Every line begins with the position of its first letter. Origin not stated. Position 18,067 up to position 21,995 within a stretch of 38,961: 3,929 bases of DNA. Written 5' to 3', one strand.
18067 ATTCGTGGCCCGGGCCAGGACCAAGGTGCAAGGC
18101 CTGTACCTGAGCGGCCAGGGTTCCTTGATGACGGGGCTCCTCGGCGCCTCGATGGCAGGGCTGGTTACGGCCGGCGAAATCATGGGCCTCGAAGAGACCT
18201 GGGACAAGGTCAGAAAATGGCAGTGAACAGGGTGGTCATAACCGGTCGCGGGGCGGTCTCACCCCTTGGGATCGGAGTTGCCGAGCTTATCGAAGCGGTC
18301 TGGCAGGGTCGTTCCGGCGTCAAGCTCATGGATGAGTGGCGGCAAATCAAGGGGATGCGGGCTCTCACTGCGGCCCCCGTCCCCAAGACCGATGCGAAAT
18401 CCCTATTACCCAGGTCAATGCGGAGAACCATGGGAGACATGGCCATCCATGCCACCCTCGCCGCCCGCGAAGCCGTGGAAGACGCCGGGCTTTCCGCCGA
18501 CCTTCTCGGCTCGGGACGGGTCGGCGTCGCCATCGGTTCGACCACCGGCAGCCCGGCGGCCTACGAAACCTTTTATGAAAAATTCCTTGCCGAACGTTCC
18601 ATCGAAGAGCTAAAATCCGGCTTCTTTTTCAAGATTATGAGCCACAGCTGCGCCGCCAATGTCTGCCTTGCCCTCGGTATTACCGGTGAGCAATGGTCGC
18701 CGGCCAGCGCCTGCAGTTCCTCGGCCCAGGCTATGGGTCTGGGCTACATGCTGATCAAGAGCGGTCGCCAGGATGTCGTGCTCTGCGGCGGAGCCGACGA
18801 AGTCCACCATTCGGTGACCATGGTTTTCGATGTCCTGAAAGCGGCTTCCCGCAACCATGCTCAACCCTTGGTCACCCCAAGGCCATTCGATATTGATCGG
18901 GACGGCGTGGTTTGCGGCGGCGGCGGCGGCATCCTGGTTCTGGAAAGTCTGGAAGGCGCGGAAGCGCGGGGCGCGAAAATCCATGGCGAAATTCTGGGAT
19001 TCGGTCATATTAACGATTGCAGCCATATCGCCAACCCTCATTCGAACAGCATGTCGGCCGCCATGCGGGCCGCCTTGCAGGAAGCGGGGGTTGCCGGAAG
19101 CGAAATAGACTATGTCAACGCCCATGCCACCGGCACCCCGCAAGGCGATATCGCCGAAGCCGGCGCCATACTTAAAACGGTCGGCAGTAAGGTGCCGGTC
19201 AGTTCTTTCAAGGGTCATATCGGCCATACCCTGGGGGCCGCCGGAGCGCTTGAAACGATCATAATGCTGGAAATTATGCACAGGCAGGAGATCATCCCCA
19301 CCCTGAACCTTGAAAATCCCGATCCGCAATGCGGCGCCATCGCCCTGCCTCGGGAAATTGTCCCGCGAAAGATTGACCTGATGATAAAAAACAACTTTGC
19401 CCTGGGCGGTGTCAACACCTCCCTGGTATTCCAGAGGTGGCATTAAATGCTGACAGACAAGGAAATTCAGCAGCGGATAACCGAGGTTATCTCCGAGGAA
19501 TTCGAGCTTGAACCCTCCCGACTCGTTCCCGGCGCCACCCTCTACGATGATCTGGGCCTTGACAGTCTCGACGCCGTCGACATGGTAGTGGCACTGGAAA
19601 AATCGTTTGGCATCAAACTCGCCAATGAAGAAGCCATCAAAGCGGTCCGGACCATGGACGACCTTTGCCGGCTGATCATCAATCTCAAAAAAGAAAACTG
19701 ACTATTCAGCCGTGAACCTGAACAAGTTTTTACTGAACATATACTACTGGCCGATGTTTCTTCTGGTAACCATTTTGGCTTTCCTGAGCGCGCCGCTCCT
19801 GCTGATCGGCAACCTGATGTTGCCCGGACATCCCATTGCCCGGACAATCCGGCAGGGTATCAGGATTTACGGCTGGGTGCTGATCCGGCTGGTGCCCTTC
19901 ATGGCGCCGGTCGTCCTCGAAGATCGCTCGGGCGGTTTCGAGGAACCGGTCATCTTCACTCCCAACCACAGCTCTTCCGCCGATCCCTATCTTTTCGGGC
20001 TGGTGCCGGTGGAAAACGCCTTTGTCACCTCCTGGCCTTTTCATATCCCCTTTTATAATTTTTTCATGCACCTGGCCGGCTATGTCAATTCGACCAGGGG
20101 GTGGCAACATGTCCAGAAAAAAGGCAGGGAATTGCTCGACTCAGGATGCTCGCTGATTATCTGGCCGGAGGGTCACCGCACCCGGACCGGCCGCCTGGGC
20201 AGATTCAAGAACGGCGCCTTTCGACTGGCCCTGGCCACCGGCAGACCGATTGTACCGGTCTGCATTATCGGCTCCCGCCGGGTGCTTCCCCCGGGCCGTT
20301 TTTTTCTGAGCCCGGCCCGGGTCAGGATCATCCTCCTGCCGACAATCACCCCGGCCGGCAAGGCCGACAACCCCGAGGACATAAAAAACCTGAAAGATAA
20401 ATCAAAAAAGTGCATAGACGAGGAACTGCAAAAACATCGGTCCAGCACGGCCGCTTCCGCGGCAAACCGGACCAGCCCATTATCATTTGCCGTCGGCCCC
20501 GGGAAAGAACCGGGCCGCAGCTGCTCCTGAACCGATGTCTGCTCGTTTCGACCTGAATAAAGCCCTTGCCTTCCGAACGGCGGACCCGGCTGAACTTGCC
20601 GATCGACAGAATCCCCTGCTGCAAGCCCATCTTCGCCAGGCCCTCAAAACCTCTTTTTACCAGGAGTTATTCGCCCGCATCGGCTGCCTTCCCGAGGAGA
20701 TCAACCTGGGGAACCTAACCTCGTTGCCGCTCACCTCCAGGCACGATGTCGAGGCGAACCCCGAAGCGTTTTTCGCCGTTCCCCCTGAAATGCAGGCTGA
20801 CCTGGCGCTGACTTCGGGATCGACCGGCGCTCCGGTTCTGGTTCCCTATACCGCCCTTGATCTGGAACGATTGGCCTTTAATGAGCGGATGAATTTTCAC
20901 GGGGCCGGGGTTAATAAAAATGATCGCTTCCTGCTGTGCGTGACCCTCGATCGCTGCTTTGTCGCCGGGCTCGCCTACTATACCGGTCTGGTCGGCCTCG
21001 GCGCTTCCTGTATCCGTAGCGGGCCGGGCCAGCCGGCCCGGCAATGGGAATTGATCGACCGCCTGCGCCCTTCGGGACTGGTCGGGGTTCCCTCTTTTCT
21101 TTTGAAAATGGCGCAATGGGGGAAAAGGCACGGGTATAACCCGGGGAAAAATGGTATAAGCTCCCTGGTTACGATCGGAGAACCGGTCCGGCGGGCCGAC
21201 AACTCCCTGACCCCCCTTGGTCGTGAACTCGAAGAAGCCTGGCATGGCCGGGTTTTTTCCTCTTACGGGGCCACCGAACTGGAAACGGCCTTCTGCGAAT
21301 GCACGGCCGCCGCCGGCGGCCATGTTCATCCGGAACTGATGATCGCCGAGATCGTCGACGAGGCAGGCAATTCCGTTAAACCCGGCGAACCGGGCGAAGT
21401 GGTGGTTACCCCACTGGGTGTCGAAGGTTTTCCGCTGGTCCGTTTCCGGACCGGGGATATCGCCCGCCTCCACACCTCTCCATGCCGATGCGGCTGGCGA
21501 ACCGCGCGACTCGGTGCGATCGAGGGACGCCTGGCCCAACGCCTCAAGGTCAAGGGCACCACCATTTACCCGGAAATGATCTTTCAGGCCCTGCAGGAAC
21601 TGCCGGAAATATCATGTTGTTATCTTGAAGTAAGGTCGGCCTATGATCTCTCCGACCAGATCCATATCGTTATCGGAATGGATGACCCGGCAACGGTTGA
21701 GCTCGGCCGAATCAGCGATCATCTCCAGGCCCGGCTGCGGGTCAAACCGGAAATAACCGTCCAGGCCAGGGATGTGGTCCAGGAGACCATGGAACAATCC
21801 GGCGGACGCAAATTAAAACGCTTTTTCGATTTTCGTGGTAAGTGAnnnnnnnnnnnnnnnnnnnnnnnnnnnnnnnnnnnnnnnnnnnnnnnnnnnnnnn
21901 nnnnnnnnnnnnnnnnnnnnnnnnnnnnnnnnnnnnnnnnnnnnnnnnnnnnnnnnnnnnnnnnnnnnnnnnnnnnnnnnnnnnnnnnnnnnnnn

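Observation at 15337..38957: Convergent ~23.5 kb aryl-polyene-like lipid cluster elaborated with three radical SAM enzymes, a CrtI-like flavoenzyme, an ABC-2 exporter and two envelope proteins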

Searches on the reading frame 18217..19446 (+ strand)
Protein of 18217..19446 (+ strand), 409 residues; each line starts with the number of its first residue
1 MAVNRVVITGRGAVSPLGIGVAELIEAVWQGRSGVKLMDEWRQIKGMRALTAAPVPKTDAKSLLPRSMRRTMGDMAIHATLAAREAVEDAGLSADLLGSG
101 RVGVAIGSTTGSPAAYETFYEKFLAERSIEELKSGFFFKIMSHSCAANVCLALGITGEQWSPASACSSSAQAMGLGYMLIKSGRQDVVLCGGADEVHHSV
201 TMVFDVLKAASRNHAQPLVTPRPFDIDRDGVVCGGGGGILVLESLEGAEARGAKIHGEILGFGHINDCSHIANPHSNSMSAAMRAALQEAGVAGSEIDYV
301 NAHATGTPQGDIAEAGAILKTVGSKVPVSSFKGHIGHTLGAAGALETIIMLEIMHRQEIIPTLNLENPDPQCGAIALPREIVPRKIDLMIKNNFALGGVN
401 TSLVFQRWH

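Call 3: search_protein_families(library=pfam, proteins=[window:18217-19446:+], max_evalue=0.01)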
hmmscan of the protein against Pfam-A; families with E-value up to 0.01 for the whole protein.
window:18217-19446:+ (409 aa): 3 families
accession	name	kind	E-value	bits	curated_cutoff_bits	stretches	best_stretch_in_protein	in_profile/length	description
PF00109.32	ketoacyl-synt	-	4.2e-33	115.4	20.8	1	4-246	2-250/252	Beta-ketoacyl synthase, N-terminal domain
PF02801.28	Ketoacyl-synt_C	-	4.7e-28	98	20.8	1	257-366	2-119/119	Beta-ketoacyl synthase, C-terminal domain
PF00108.29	Thiolase_N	-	4.1e-05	23.5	26.4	1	146-203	63-122/260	Thiolase, N-terminal domain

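Call 6: search_protein_families(library=ncbifam, proteins=[window:18217-19446:+], max_evalue=0.001)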
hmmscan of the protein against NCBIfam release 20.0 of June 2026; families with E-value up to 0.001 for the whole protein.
window:18217-19446:+ (409 aa): 24 families
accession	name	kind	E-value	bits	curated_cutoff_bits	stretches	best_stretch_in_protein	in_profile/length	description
NF006587.0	PRK09116.1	equivalog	6.4e-121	403.9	470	1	4-409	2-408/408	beta-ketoacyl-ACP synthase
TIGR03150.1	fabF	equivalog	2.1e-99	333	493.75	1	4-406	1-407/407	beta-ketoacyl-ACP synthase II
NF005589.0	PRK07314.1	subfamily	4.7e-97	325.4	387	1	2-408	2-412/413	beta-ketoacyl-ACP synthase II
NF004970.0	PRK06333.1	subfamily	2.3e-84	283.7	525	1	2-409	2-423/424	beta-ketoacyl-ACP synthase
NF005935.0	PRK07967.1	equivalog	1.2e-83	281.2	630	1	4-408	2-404/406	beta-ketoacyl-ACP synthase I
NF006274.0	PRK08439.1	equivalog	4.1e-70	236.6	621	1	4-407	2-405/406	beta-ketoacyl-ACP synthase II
NF006434.0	PRK08722.1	equivalog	2.3e-65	221.1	759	1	1-407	1-413/414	beta-ketoacyl-ACP synthase II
NF005916.1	PRK07910.1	equivalog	2.6e-65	221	560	1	4-407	12-417/418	KasA/KasB family beta-ketoacyl-ACP synthase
NF005076.0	PRK06501.1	equivalog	1.4e-64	218.6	629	1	6-406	13-421/425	beta-ketoacyl-ACP synthase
NF006618.0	PRK09185.1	subfamily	9.8e-64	215.8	407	1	4-407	3-392/394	beta-ketoacyl-ACP synthase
NF004618.0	PRK05952.1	equivalog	3.1e-58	197.5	455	1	5-407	3-382/384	beta-ketoacyl-ACP synthase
NF005490.0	PRK07103.1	equivalog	9.9e-58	196.1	445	1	3-407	3-412/414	polyketide beta-ketoacyl:acyl carrier protein synthase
NF058662.1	cispenta_AmcF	equivalog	1.8e-51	175.3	325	1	143-406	106-368/369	cispentacin biosynthesis acyltransferase subunit AmcF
NF045894.1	PKS_plus_SDR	equivalog_domain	4.3e-30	104.1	1740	1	83-371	98-382/1515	type I polyketide synthase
NF040607.1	mycolic_Pks13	equivalog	1e-25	89.5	2100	1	84-371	197-481/1680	polyketide synthase Pks13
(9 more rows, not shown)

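Call 59: search_solved_structures(query=window:18217-19443:+, max_evalue=1e-30)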
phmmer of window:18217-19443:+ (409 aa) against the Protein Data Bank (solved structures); distinct sequences matched with E-value up to 1e-30: 71 (the best 60 are shown).
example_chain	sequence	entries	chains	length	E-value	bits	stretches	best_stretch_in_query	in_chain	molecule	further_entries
7f27_A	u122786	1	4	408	9.6e-94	317.4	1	4-407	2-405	3-oxoacyl-(Acyl-carrier-protein) synthase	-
4ewg_A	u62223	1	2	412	5.9e-93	314.8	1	3-407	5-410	Beta-ketoacyl synthase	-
1j3n_A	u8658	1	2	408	2.5e-74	253.5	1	4-407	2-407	3-oxoacyl-(acyl-carrier protein) synthase II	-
3oyt_A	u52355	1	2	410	4.8e-70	239.3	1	2-408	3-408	3-oxoacyl-[acyl-carrier-protein] synthase I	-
4xox_A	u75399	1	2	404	4e-69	236.3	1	4-408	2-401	3-oxoacyl-ACP synthase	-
5sxo_A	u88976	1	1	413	3e-67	230.2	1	4-407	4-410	3-oxoacyl-[acyl-carrier-protein] synthase 2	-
3o04_A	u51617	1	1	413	3e-67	230.2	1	4-407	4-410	beta-keto-acyl carrier protein synthase II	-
4jrh_A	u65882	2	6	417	7.6e-66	225.5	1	2-407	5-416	3-oxoacyl-[acyl-carrier-protein] synthase 2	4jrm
6okg_A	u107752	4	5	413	2.8e-65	223.6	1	2-407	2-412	3-oxoacyl-[acyl-carrier-protein] synthase 2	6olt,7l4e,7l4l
1dd8_A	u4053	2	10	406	3.8e-65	223.2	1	4-407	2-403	BETA-KETOACYL [ACYL CARRIER PROTEIN] SYNTHASE I | KETOACYL SYNTHASE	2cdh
8qm1_A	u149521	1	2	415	4.8e-65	222.9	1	2-408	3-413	3-oxoacyl-[acyl-carrier-protein] synthase 2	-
2gfw_A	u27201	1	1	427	4.8e-65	222.9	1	4-407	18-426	3-oxoacyl-[acyl-carrier-protein] synthase 2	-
1b3n_A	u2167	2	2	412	5.3e-65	222.7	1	4-407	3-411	PROTEIN (KETOACYL ACYL CARRIER PROTEIN SYNTHASE 2) | BETA-KETOACYL ACP SYNTHASE II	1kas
4b7v_A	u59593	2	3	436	5.7e-65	222.6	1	2-408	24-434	3-OXOACYL-[ACYL-CARRIER-PROTEIN] SYNTHASE 2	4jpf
5kof_B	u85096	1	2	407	7.9e-65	222.2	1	2-407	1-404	3-oxoacyl-[acyl-carrier-protein] synthase 1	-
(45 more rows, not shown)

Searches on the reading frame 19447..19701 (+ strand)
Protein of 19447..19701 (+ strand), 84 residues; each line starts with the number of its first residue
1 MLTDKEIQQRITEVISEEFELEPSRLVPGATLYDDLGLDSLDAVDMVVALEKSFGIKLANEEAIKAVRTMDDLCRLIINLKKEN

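Call 3: search_protein_families(library=pfam, proteins=[window:19447-19701:+], max_evalue=0.01)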
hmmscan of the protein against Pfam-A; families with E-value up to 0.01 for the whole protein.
window:19447-19701:+ (84 aa): 2 families
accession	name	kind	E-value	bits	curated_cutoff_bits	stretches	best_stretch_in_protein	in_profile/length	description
PF00550.31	PP-binding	-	3.4e-12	46.9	20.8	1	9-77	1-67/67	Phosphopantetheine attachment site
PF23297.2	ACP_SdgA_C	-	0.00016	22.1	27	1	4-79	8-81/95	Highly reducing polyketide synthase sdgA, C-terminal ACP domain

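Call 6: search_protein_families(library=ncbifam, proteins=[window:19447-19701:+], max_evalue=0.001)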
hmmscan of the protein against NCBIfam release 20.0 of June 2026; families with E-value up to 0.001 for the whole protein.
window:19447-19701:+ (84 aa): 18 families
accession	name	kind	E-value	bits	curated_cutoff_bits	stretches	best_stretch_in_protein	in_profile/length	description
NF003757.0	PRK05350.1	equivalog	4e-22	78.2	65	1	1-83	1-82/83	acyl carrier protein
NF002148.0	PRK00982.1-2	subfamily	3.5e-17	62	71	1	5-78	3-75/79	acyl carrier protein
TIGR00517.1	acyl_carrier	equivalog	9.8e-16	57.4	70.45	1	5-77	2-73/77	acyl carrier protein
NF002151.0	PRK00982.1-5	equivalog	5.2e-14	52.1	92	1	6-76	3-72/78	acyl carrier protein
NF002150.0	PRK00982.1-4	subfamily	1.8e-13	50.5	66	1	3-77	2-75/80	acyl carrier protein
NF002149.0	PRK00982.1-3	equivalog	4.5e-13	48.9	106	1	5-65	2-62/78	acyl carrier protein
NF006031.0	PRK08172.1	equivalog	1.1e-12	48.4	76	1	5-77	3-74/82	acyl carrier protein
NF002147.0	PRK00982.1-1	equivalog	2.6e-12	46.4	84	1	2-82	3-82/83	acyl carrier protein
NF005079.0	PRK06508.1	equivalog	1e-10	41.9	83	1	9-67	6-64/93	acyl carrier protein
NF040636.1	AcpM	exception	1.8e-10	40.7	146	1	3-84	2-82/93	meromycolate extension acyl carrier protein AcpM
NF009104.0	PRK12449.1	equivalog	2e-09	37.2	70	1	3-79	2-77/80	acyl carrier protein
NF004533.0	PRK05883.1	equivalog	2.7e-09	36.8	72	1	4-73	21-89/100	acyl carrier protein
NF058660.1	cispen_ACP_AmcB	equivalog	2.9e-08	33.8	80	1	6-81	1-79/80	cispentacin biosynthesis acyl carrier protein AmcB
NF006617.0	PRK09184.1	subfamily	4.9e-07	29.7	70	1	3-77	10-90/96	phosphopantetheine-binding protein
NF005480.0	PRK07081.1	equivalog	1.1e-05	25.2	72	1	9-82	3-78/83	acyl carrier protein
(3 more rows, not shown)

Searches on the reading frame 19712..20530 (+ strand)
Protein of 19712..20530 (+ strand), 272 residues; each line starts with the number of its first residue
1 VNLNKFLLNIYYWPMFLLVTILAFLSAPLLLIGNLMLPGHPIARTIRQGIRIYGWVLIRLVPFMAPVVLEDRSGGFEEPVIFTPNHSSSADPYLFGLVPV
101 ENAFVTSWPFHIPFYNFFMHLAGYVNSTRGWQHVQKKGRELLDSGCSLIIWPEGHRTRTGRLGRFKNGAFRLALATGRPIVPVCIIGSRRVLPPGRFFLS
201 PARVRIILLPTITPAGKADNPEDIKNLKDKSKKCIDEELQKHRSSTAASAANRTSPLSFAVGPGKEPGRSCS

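Call 3: search_protein_families(library=pfam, proteins=[window:19712-20530:+], max_evalue=0.01)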
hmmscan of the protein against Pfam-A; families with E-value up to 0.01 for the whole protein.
window:19712-20530:+ (272 aa): 1 family
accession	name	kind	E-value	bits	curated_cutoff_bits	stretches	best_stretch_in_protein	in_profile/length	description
PF01553.26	Acyltransferase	-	1.8e-19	70.3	23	1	77-185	13-131/132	Acyltransferase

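Call 6: search_protein_families(library=ncbifam, proteins=[window:19712-20530:+], max_evalue=0.001)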
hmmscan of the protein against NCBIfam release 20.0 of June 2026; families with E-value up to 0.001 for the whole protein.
window:19712-20530:+ (272 aa): 4 families
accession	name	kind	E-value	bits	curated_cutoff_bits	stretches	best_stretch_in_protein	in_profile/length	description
TIGR00530.1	AGP_acyltrn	subfamily_domain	1.3e-14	54.1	102.95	1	78-185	16-129/130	1-acylglycerol-3-phosphate O-acyltransferase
NF011593.0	PRK15018.1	equivalog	4.2e-07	29.9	501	1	140-188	134-182/245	1-acylglycerol-3-phosphate O-acyltransferase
NF006386.0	PRK08633.1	equivalog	1e-06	26.8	1221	1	80-187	443-553/1147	acyl-[ACP]--phospholipid O-acyltransferase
NF005959.0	PRK08043.1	equivalog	0.00017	20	886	1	77-188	27-140/719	bifunctional acyl-ACP--phospholipid O-acyltransferase/long-chain-fatty-acid--ACP ligase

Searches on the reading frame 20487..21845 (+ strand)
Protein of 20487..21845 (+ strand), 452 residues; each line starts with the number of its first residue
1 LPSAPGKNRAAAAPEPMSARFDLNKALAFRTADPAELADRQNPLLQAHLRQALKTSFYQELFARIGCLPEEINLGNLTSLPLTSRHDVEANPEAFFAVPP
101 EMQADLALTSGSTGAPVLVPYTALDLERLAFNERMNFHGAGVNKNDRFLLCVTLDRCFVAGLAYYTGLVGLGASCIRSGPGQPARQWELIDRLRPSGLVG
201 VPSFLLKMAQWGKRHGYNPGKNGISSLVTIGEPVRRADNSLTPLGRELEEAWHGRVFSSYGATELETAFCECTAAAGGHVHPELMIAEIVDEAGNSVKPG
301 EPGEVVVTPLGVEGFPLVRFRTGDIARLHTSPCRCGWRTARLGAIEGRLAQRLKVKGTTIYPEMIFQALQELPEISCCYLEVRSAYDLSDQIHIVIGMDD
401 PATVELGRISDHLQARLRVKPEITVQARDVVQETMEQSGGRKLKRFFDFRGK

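Call 3: search_protein_families(library=pfam, proteins=[window:20487-21845:+], max_evalue=0.01)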
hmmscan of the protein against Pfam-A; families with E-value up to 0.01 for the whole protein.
window:20487-21845:+ (452 aa): 2 families
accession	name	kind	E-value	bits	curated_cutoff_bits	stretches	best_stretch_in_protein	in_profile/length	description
PF00501.34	AMP-binding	-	5.1e-18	65.5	29.9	1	94-307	155-374/384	AMP-binding enzyme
PF14535.12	AMP-binding_C_2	-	3.5e-06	27.6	25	1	357-450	1-96/96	AMP-binding enzyme C-terminal domain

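Call 6: search_protein_families(library=ncbifam, proteins=[window:20487-21845:+], max_evalue=0.001)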
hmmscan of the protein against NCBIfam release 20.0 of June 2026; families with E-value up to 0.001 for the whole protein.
window:20487-21845:+ (452 aa): 13 families
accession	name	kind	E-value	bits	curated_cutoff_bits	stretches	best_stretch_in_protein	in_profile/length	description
NF053551.1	FlxY_rubin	equivalog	5.8e-122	407.5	520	1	36-450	8-424/424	flexirubin biosynthesis putative acyl-CoA ligase FlxY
NF041878.1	paak_haloarch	equivalog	2.7e-51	174.5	700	1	30-450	6-427/427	phenylacetate--CoA ligase PaaK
NF045666.1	DVU1553_fam_AMP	equivalog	1.1e-43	149.6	300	1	30-349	16-331/331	DVU_1553 family AMP-dependent CoA ligase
TIGR02155.1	PA_CoA_ligase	equivalog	6.7e-37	127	646.3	1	37-450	8-422/422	phenylacetate--CoA ligase PaaK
NF041217.1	BagE_FevW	exception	1.6e-18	66.9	800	1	36-373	12-335/424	bagremycin/ferroverdin synthetase BagE/FevW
TIGR03335.1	F390_ftsA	equivalog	1.9e-18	66.4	458.7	1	52-360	29-340/445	coenzyme F390 synthetase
TIGR01733.1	AA-adenyl-dom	subfamily_domain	1.8e-07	30.4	317.4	1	79-311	101-328/409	amino acid adenylation domain-containing protein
NF009071.0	PRK12406.1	subfamily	9.6e-07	27.6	701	1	101-417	153-470/510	acyl-CoA synthetase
NF004837.0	PRK06187.1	subfamily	5.8e-06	24.8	476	1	103-307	172-377/531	long-chain-fatty-acid--CoA ligase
TIGR02304.1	aden_form_hyp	equivalog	4.8e-05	22.5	251.9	1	188-357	181-334/430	F390 synthetase-related protein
NF004838.1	PRK06188.1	equivalog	0.00013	20.5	875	0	84-314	155-379/524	fatty-acid--CoA ligase FadD8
NF052580.1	Str24CoAsynCasG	equivalog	0.00051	18.5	750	1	254-417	345-517/548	steroid-24-oyl-CoA synthetase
NF006754.0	PRK09274.1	equivalog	0.00087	17.6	478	0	85-265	159-328/555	fatty acid CoA ligase family protein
